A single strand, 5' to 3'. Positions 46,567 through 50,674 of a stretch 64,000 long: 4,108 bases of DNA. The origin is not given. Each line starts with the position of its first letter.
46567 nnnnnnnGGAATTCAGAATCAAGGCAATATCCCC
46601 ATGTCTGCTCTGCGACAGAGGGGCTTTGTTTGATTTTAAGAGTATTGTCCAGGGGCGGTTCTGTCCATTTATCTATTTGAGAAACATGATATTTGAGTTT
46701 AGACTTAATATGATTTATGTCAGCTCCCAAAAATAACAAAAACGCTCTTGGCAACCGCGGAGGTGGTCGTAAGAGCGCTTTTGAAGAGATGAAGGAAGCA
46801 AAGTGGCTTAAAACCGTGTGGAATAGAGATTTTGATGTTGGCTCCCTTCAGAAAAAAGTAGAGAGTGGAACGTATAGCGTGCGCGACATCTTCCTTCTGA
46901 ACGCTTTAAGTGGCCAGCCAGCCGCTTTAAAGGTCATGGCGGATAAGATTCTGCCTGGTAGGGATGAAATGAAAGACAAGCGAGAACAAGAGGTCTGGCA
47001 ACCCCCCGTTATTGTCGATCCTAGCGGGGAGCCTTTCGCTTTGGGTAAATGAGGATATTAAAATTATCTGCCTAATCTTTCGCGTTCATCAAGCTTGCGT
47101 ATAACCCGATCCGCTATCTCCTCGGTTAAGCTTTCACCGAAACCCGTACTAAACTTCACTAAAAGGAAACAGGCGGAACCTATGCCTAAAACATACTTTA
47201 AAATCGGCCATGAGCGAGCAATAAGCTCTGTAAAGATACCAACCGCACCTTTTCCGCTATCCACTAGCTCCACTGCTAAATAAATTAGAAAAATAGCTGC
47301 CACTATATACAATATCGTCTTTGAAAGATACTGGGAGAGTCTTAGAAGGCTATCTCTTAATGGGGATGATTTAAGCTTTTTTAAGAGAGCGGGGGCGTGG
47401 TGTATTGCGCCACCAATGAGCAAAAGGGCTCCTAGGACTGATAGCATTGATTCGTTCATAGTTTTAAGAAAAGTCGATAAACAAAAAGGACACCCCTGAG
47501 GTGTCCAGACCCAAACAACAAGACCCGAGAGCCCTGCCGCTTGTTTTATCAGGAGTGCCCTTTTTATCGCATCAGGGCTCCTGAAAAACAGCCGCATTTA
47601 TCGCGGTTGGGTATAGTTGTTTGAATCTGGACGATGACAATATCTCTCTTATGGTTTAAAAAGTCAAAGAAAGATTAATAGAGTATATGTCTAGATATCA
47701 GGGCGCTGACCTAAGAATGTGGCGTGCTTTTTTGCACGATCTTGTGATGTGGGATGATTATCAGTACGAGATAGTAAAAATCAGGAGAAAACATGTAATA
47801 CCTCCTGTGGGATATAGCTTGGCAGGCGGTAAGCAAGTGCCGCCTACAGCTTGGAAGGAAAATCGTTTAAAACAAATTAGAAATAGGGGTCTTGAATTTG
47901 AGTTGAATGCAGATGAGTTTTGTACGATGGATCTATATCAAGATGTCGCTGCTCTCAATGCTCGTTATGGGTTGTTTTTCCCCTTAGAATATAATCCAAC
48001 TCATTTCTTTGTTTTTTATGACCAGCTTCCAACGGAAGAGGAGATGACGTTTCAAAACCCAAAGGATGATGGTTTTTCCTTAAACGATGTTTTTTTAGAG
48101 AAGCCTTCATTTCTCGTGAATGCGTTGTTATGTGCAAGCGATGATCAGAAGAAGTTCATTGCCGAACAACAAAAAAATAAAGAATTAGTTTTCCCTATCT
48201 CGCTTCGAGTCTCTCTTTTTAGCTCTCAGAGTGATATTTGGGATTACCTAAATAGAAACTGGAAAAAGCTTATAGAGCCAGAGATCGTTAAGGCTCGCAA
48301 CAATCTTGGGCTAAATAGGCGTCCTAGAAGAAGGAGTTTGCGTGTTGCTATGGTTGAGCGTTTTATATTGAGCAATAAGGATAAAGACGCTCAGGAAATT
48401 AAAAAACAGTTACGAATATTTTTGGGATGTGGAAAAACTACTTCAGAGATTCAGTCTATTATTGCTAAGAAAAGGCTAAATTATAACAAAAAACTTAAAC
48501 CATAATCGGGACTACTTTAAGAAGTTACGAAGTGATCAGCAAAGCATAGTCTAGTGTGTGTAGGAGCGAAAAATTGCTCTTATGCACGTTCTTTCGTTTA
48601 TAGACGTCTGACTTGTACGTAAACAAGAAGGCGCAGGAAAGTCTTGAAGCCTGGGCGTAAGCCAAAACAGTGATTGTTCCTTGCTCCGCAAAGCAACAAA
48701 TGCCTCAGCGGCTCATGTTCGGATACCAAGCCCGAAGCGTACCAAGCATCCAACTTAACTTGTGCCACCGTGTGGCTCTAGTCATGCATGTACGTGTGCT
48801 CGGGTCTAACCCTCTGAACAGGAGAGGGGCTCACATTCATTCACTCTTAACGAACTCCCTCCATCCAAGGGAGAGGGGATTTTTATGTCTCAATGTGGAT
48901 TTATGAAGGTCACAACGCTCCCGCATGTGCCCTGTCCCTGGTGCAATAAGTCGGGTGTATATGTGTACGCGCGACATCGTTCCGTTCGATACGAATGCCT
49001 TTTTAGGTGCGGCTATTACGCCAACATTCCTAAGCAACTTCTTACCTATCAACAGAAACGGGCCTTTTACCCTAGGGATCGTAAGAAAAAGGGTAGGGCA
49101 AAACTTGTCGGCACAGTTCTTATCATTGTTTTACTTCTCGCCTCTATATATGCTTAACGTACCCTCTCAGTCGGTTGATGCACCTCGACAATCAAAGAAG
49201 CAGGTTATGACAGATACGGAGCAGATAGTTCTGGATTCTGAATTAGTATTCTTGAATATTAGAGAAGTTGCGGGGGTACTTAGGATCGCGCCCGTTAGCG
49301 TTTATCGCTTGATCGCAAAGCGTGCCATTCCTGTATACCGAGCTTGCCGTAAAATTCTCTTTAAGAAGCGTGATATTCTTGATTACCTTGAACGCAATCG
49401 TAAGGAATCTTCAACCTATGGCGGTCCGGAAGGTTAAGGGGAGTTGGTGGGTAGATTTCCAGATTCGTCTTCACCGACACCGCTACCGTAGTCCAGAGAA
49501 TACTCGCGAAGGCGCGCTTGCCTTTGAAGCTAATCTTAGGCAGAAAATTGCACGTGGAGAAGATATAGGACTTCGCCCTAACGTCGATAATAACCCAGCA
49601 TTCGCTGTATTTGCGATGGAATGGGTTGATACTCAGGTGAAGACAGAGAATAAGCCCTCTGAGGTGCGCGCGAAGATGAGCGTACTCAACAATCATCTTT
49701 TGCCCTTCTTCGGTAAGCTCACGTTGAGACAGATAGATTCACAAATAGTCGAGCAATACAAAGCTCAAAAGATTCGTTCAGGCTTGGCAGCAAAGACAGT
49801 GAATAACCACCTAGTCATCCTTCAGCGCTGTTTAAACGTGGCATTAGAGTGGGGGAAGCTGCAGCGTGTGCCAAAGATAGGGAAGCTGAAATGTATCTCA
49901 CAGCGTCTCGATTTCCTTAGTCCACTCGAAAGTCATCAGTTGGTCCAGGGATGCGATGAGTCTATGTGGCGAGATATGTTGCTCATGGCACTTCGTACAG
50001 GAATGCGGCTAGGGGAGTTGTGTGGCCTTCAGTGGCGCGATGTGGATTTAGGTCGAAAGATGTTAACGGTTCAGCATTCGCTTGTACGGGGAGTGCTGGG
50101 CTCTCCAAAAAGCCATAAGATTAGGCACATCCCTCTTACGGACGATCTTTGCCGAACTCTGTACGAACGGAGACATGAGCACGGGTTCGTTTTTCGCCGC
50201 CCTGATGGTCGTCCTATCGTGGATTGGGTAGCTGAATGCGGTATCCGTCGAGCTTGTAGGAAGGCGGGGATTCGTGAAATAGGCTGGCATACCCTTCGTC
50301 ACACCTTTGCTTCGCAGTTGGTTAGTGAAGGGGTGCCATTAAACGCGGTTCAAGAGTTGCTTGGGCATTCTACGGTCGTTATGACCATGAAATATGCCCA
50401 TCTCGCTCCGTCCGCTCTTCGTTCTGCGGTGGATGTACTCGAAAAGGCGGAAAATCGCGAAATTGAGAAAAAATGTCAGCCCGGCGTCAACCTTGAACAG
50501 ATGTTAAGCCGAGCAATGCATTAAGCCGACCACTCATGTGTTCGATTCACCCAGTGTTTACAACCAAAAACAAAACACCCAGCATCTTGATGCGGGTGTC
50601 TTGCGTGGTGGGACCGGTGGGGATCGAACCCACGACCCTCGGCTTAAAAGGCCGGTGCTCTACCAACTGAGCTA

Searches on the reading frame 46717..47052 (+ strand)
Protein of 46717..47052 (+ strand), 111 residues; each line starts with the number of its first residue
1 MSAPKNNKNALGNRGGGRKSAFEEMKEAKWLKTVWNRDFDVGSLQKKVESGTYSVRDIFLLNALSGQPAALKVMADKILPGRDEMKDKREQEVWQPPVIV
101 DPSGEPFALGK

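Call 5: search_protein_families(library=pfam, proteins=[window:46717-47052:+], max_evalue=1)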
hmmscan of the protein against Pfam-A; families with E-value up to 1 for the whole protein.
window:46717-47052:+ (111 aa): 0 families

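Call 6: search_protein_families(library=padloc, proteins=[window:46717-47052:+], max_evalue=1)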
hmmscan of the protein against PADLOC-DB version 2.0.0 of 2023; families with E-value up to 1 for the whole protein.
window:46717-47052:+ (111 aa): 0 families

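Call 7: search_protein_families(library=ncbifam, proteins=[window:46717-47052:+], max_evalue=1)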
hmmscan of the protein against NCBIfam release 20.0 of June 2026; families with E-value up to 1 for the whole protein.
window:46717-47052:+ (111 aa): 0 families

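Call 8: search_protein_families(library=phrogs, proteins=[window:46717-47052:+], max_evalue=1)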
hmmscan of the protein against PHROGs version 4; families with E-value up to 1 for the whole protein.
window:46717-47052:+ (111 aa): 2 families
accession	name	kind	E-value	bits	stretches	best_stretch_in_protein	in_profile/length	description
phrog_13018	-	unknown function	0.43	10.8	1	40-90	212-260/299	-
phrog_3011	-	DNA, RNA and nucleotide metabolism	0.43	10.2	1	31-59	245-273/576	DNA polymerase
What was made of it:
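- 46717..47052 (+): 111-aa ORF divergent from A; function unknown. No family hit (calls 5-8).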

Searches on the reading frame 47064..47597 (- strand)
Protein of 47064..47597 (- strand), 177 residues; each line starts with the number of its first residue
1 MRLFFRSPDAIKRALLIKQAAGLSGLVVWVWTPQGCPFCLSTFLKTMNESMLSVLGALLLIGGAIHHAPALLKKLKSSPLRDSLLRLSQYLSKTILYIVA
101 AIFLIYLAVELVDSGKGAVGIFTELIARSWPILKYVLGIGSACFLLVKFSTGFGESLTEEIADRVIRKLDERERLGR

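Call 5: search_protein_families(library=pfam, proteins=[window:47064-47597:-], max_evalue=1)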
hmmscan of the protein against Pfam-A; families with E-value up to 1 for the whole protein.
window:47064-47597:- (177 aa): 2 families
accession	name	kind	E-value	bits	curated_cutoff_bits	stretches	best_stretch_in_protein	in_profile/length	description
PF00122.25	E1-E2_ATPase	-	0.21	11.5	28.1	1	74-110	105-141/181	E1-E2 ATPase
PF04388.17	Hamartin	-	0.38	9.9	25.9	1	54-111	80-137/727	Hamartin protein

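Call 6: search_protein_families(library=padloc, proteins=[window:47064-47597:-], max_evalue=1)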
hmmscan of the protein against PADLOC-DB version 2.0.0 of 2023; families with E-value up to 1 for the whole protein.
window:47064-47597:- (177 aa): 0 families

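Call 7: search_protein_families(library=ncbifam, proteins=[window:47064-47597:-], max_evalue=1)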
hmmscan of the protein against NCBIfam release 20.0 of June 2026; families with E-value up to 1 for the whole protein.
window:47064-47597:- (177 aa): 1 family
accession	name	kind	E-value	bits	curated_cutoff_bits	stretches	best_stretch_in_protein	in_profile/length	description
NF011180.0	PRK14585.1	equivalog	0.04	14.2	191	1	76-147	9-70/137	poly-beta-1,6-N-acetyl-D-glucosamine biosynthesis protein PgaD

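Call 8: search_protein_families(library=phrogs, proteins=[window:47064-47597:-], max_evalue=1)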
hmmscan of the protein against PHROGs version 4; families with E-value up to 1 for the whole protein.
window:47064-47597:- (177 aa): 0 families
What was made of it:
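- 47064..47597 (-): 177-aa ORF with 3-4 hydrophobic helices; function unknown. No significant family hit (calls 5-8).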

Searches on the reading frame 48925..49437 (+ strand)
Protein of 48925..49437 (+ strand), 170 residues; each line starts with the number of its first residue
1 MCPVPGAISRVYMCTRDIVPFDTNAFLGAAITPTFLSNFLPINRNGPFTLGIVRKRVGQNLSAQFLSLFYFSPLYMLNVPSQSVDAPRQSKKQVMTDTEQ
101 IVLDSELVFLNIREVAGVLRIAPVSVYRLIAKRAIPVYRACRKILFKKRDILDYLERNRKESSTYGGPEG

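Call 8: search_protein_families(library=phrogs, proteins=[window:48925-49437:+], max_evalue=1)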
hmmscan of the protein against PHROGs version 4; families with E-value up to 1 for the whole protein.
window:48925-49437:+ (170 aa): 7 families
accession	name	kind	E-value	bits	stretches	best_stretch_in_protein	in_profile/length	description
phrog_25262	-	unknown function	4.1e-08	34.2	1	95-163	20-89/106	-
phrog_66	-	integration and excision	0.00012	22.9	1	96-164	80-149/412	excisionase and transcriptional regulator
phrog_7338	-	unknown function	0.00055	21.2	1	109-162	30-84/87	-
phrog_15534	-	DNA, RNA and nucleotide metabolism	0.0011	20.5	1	91-160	27-93/93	HTH DNA binding protein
phrog_2528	-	unknown function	0.0096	16.9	1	133-162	53-83/90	-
phrog_33884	-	DNA, RNA and nucleotide metabolism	0.03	15.9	1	99-149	69-119/135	HTH DNA binding protein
phrog_37218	-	unknown function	0.082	13.3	1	96-150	141-195/263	-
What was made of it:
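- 48925..49437 (+): Excisionase-like / HTH_17 DNA-binding protein. phrog_25262 E 4e-8 and phrog_66 'excisionase and transcriptional regulator' E 1e-4 (call 8).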

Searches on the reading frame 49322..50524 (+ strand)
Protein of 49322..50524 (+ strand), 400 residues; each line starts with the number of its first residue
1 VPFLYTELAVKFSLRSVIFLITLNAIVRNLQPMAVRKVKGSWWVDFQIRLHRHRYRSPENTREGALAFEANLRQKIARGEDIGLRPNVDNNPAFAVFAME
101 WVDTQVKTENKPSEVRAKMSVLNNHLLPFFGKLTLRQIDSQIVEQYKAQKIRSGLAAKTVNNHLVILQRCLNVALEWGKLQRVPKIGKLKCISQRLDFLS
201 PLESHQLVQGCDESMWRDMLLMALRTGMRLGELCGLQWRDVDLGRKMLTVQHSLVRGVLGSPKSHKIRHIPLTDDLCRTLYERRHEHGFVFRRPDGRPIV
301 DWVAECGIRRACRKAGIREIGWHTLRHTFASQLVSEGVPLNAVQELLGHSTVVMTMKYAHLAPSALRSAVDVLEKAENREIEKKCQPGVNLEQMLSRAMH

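Call 5: search_protein_families(library=pfam, proteins=[window:49322-50524:+], max_evalue=1)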
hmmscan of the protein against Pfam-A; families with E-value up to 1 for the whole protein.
window:49322-50524:+ (400 aa): 7 families
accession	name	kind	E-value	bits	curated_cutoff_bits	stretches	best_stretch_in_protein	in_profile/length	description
PF00589.27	Phage_integrase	-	1.8e-31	109.7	27.1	1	203-363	7-170/172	Phage integrase family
PF14659.12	Phage_int_SAM_3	-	2.9e-05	24.6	22.6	1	94-146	2-53/58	Phage integrase, N-terminal SAM-like domain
PF13102.12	Phage_int_SAM_5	-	0.00085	20.1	22.3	1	99-184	7-92/98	Phage integrase SAM-like domain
PF22913.1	NBAS_11th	-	0.0013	19.2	27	1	327-396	7-75/125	NBAS subunit of NRZ tethering complex, C-terminal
PF24624.1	Int_N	-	0.014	16.5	27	1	101-175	12-82/100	Phage integrase, N-terminal domain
PF22022.2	Phage_int_M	-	0.016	15.9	27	1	94-145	1-51/96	Phage integrase central domain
PF15727.10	DUF4678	-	0.019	14.7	27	1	326-382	301-357/381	Domain of unknown function (DUF4678)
